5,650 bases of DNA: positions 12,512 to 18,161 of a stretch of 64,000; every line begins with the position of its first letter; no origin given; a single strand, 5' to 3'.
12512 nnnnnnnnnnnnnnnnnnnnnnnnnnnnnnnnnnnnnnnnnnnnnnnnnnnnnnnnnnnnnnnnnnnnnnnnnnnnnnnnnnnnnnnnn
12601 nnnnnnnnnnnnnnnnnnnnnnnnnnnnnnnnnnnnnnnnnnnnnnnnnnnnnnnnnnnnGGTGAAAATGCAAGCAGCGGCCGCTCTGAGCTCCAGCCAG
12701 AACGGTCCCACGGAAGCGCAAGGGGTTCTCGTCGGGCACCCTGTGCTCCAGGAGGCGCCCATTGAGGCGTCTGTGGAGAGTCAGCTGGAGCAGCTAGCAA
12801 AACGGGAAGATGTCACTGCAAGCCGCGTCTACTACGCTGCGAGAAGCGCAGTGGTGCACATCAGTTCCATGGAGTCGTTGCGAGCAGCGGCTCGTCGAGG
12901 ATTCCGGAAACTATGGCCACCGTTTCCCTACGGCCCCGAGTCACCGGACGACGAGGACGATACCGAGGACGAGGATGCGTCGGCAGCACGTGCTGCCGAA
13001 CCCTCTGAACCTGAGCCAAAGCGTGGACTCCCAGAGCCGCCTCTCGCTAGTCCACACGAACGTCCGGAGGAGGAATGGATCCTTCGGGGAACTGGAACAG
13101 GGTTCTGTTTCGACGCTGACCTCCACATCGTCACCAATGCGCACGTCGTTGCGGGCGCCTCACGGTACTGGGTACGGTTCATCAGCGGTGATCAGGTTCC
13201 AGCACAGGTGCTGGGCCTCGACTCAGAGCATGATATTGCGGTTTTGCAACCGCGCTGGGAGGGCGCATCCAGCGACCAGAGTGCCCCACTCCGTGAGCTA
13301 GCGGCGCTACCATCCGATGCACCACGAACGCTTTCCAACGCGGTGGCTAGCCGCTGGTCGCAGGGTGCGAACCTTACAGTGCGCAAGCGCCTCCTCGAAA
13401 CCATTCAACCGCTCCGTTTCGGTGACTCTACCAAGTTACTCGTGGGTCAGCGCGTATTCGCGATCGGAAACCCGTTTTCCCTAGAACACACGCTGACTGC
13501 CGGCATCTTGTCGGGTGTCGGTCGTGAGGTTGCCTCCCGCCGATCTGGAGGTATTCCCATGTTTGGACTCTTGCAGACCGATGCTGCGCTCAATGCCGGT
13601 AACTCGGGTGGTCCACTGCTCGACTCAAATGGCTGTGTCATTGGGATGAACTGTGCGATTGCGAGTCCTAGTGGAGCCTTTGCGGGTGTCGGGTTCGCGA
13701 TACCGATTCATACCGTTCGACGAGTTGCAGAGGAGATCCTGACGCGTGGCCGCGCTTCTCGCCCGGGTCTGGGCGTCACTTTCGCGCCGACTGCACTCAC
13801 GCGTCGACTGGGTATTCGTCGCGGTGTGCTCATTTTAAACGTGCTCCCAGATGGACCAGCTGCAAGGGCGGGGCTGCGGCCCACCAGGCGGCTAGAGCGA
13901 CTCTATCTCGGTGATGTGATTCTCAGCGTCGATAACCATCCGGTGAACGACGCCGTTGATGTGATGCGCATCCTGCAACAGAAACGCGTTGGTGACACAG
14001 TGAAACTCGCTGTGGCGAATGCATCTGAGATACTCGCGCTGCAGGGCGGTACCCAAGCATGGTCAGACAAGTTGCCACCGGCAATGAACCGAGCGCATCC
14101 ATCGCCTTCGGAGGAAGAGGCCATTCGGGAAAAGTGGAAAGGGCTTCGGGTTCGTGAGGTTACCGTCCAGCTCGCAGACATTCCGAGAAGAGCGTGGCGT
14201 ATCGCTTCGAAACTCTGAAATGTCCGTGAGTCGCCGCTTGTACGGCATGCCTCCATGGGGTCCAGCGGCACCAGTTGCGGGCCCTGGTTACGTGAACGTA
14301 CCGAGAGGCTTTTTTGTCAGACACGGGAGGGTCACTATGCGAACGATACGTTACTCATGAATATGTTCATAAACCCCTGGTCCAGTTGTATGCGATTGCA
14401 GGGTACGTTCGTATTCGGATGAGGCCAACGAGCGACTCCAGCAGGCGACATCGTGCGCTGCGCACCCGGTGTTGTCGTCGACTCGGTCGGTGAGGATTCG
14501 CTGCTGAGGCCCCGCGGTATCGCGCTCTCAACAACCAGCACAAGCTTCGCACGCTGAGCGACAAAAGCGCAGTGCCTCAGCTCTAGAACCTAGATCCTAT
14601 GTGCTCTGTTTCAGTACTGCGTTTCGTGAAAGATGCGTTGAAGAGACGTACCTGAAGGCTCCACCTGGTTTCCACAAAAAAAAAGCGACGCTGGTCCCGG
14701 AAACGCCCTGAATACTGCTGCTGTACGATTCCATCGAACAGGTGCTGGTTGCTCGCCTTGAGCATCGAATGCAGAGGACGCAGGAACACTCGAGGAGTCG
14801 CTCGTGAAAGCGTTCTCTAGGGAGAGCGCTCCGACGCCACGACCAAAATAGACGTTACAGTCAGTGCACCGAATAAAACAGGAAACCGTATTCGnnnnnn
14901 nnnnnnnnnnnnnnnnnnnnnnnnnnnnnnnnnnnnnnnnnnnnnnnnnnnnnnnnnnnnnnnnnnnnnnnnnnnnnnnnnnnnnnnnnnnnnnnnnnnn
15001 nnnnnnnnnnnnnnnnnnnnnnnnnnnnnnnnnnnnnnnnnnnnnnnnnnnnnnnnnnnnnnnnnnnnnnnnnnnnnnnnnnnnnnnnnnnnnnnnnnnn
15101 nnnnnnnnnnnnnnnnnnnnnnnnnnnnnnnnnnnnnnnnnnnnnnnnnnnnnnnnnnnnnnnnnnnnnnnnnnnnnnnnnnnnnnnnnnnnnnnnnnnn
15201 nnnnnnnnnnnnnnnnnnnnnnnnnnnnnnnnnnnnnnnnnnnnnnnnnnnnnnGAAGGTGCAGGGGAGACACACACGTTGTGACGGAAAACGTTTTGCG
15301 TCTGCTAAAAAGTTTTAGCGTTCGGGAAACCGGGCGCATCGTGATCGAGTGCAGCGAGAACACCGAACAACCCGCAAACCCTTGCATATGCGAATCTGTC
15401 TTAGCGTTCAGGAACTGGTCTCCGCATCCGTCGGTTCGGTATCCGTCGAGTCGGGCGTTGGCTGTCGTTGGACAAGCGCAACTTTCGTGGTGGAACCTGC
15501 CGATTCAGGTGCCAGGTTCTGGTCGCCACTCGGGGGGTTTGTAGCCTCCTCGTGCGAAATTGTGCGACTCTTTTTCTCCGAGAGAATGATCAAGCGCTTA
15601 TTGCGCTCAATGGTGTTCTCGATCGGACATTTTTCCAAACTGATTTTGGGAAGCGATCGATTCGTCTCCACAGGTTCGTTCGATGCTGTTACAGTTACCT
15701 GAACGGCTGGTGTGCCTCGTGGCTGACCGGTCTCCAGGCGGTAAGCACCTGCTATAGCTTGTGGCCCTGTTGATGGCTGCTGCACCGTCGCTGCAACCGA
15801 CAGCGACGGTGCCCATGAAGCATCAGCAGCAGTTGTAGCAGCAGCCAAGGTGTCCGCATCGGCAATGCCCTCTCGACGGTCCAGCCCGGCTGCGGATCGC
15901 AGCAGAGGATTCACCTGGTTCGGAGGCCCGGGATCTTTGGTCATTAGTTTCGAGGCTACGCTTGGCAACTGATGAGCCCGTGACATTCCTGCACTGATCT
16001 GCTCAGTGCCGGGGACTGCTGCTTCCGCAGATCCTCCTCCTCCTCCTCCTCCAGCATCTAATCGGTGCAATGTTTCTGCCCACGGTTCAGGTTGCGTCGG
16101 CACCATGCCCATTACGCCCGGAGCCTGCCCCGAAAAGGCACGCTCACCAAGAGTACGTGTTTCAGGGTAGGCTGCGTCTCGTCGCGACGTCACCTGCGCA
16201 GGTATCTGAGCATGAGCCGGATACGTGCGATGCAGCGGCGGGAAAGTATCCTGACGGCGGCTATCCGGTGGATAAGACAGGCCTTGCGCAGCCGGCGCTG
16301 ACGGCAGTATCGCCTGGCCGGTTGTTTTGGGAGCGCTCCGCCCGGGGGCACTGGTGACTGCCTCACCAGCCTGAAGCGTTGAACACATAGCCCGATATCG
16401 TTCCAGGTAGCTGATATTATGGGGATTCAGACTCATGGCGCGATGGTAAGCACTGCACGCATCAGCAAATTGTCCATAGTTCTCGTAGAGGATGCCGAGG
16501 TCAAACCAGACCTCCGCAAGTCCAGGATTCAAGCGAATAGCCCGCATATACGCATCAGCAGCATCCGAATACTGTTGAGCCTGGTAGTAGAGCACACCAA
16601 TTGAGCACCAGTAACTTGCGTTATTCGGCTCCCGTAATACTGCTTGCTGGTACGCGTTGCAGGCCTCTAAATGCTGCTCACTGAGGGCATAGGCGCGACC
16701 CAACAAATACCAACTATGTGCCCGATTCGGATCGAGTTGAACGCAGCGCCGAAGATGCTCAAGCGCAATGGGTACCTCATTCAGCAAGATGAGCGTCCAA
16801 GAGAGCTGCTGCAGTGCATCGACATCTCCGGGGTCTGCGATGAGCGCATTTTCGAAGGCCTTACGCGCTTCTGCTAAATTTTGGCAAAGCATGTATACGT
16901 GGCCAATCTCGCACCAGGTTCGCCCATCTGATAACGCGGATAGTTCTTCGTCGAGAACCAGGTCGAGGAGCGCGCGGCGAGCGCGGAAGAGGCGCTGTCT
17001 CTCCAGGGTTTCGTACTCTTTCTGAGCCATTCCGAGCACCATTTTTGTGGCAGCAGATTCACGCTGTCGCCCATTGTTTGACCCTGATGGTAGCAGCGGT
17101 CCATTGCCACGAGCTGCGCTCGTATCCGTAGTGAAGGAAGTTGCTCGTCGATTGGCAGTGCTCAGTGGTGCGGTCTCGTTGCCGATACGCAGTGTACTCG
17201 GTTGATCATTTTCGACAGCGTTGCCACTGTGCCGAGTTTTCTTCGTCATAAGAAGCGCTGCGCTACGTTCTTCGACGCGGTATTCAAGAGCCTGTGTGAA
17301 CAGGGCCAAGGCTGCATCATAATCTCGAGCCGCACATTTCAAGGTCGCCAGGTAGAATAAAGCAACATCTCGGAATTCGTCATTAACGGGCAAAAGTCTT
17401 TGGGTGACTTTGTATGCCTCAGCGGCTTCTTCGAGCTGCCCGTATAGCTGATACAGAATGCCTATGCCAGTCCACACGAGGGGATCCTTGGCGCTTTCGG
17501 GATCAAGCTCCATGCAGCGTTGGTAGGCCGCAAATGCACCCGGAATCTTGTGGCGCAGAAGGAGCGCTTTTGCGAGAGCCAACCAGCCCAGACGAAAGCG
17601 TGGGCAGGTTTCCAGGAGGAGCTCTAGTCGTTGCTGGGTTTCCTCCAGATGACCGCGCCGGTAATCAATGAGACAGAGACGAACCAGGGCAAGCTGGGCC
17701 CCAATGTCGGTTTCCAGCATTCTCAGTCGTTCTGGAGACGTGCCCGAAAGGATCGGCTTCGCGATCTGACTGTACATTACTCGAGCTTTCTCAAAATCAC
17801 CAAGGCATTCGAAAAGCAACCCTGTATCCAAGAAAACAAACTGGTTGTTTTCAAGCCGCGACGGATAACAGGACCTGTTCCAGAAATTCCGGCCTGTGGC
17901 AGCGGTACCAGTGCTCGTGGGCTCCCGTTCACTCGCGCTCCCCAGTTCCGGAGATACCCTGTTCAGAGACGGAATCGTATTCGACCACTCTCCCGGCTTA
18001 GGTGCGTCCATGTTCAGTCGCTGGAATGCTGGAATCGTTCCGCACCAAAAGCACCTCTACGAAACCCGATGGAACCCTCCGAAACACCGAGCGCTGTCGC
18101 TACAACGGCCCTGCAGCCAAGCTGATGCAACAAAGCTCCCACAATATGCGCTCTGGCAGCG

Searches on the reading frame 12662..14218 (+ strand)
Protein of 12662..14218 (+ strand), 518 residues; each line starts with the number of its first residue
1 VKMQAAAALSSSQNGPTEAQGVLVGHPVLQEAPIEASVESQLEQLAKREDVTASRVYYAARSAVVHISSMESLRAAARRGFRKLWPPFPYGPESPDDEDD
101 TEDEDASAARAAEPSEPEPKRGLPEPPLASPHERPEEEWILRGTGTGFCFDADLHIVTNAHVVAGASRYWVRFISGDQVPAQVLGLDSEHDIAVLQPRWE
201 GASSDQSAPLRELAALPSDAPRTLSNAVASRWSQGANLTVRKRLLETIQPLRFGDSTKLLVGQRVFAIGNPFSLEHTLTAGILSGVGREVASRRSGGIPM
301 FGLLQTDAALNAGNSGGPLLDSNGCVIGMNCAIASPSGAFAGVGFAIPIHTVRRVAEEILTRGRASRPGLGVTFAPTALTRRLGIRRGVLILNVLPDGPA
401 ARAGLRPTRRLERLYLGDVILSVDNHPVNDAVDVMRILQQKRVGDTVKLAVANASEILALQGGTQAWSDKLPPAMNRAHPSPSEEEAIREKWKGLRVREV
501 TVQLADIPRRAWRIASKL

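Call 5: search_protein_families(library=pfam, proteins=[window:12662-14218:+])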
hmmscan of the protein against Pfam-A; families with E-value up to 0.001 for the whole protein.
window:12662-14218:+ (518 aa): 5 families
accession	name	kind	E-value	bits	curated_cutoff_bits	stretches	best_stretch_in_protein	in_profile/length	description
PF13365.12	Trypsin_2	-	1e-30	107.8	27.6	1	145-329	1-144/144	Trypsin-like peptidase domain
PF13180.12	PDZ_2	-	3.8e-12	46.7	27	1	368-452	1-68/80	PDZ domain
PF00089.32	Trypsin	-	6.8e-12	46.1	20.6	1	145-353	27-217/220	Trypsin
PF17820.7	PDZ_6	-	1.6e-06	28.2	27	1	391-451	2-52/54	PDZ domain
PF00595.29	PDZ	-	0.00091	20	23.2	0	369-451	11-80/81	PDZ domain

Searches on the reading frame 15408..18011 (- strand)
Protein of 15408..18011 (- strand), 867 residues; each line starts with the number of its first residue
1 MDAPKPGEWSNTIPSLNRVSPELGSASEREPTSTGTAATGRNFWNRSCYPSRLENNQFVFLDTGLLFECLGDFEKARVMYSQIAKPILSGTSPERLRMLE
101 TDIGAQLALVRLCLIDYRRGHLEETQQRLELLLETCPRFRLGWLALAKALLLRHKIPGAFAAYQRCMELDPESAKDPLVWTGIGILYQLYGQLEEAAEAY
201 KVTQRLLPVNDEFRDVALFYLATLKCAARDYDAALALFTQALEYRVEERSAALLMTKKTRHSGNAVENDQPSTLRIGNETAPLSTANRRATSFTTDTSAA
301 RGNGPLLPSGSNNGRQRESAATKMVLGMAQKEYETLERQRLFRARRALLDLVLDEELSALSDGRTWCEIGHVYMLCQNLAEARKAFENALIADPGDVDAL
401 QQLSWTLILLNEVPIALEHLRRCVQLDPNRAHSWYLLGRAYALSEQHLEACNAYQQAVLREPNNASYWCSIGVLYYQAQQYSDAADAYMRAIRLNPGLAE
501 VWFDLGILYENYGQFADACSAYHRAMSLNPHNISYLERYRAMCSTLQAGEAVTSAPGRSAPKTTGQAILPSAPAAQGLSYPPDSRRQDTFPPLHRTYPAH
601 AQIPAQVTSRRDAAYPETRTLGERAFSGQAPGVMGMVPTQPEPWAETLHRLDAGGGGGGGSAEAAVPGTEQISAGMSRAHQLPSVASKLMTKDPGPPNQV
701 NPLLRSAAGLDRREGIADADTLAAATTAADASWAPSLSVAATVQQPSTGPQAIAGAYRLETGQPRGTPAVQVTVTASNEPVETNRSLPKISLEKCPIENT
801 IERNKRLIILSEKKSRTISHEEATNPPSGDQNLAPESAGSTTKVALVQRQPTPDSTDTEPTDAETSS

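Call 5: search_protein_families(library=pfam, proteins=[window:15408-18011:-])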
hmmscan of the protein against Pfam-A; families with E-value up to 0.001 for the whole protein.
window:15408-18011:- (867 aa): 15 families
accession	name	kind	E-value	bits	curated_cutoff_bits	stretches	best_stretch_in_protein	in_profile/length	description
PF07719.23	TPR_2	-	7.8e-39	129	27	4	499-532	1-34/34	Tetratricopeptide repeat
PF00515.34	TPR_1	-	3e-33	112.7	27.8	3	465-497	1-33/34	Tetratricopeptide repeat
PF13431.12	TPR_17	-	1.4e-22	78.4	24.4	1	487-519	1-33/34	Tetratricopeptide repeat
PF13181.12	TPR_8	-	9e-22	75.8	25.7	0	431-464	1-34/34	Tetratricopeptide repeat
PF23914.1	TPR_CcmH_CycH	-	5.8e-21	75.4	42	0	420-466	39-85/158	Cytochrome c-type biogenesis protein H TPR domain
PF13428.12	TPR_14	-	7.7e-20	69.8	23.5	0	500-539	2-41/44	Tetratricopeptide repeat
PF13414.12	TPR_11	-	1.6e-18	66.6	26.8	2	475-511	4-40/42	TPR repeat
PF13424.12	TPR_12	-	1.9e-15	57.2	30.1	0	364-427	4-75/77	Tetratricopeptide repeat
PF14559.12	TPR_19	-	8.6e-15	55.3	25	0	476-530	2-56/68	Tetratricopeptide repeat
PF13174.12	TPR_6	-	2e-12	47.3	26.3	0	433-463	2-32/33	Tetratricopeptide repeat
PF13371.12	TPR_9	-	2.1e-12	47.3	35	1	474-532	4-62/73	Tetratricopeptide repeat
PF13432.12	TPR_16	-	9.4e-10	39.2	32.7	2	435-497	1-63/65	Tetratricopeptide repeat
PF25063.1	ARM_TT21_C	-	1.8e-08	35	35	0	379-495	37-159/209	Tetratricopeptide repeat protein 21 C-terminal ARM domain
PF13176.12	TPR_7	-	3.5e-07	30.2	27.9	0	226-249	10-35/36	Tetratricopeptide repeat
PF13429.12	TPR_15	-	5.4e-06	26.5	26.2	0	334-410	118-193/280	Tetratricopeptide repeat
